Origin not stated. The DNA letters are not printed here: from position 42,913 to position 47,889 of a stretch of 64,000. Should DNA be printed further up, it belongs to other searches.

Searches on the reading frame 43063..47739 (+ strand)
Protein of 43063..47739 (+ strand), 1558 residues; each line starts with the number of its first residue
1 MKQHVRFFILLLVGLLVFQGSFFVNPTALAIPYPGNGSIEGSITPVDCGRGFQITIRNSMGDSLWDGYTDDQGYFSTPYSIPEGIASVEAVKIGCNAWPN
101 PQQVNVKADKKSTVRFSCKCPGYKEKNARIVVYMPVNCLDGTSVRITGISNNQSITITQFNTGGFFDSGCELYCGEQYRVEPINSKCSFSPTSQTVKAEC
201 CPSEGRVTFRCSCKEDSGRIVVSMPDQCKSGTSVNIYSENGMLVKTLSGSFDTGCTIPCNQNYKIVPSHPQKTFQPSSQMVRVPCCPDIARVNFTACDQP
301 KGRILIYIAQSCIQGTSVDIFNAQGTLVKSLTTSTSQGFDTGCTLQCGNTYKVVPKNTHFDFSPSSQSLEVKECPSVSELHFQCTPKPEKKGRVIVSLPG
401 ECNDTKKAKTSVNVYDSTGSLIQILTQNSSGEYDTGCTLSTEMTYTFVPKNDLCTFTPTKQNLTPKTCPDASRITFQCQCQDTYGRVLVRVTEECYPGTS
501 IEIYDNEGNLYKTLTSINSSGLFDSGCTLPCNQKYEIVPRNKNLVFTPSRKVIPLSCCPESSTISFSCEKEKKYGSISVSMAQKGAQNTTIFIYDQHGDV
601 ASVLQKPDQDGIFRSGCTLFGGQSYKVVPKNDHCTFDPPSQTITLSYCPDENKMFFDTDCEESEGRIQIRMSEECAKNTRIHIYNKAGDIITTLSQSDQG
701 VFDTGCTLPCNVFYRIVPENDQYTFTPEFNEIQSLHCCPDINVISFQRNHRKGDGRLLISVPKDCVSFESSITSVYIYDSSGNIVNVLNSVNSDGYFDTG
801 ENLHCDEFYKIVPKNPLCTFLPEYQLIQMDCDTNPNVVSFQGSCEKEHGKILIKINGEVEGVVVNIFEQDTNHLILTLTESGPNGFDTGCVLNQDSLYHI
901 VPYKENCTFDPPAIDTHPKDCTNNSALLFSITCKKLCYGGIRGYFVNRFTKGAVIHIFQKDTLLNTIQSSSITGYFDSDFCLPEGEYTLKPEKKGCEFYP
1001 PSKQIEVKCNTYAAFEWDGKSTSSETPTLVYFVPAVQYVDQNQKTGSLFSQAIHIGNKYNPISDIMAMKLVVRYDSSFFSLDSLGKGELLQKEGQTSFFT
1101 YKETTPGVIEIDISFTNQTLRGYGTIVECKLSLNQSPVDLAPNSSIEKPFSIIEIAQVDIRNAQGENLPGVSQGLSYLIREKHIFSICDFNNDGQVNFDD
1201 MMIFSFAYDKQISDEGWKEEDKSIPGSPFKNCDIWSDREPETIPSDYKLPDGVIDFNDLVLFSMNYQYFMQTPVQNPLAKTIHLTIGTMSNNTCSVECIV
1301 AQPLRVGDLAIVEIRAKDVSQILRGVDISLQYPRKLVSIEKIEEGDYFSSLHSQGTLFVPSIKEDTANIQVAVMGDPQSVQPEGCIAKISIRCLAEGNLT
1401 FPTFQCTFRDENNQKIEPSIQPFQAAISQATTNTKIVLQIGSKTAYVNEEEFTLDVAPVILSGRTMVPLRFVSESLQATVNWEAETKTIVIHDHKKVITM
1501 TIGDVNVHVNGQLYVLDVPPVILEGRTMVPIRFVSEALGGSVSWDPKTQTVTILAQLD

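Call 8: search_protein_families(library=pfam, proteins=[window:43063-47739:+])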
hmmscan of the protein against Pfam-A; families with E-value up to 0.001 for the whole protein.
window:43063-47739:+ (1558 aa): 4 families
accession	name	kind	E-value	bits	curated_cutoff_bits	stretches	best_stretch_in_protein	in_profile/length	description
PF07833.16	Cu_amine_oxidN1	-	1.1e-53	180.2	24.2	2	1455-1553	10-108/108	Copper amine oxidase N-terminal domain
PF13860.13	FlgD_ig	-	1.3e-07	31.9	27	0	664-699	9-45/79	FlgD Ig-like domain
PF00963.24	Cohesin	-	3.9e-07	30.8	24.1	0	1060-1119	23-81/139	Cohesin domain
PF18962.6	Por_Secre_tail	-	1.7e-05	25.5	27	0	403-428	15-40/75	Secretion system C-terminal sorting domain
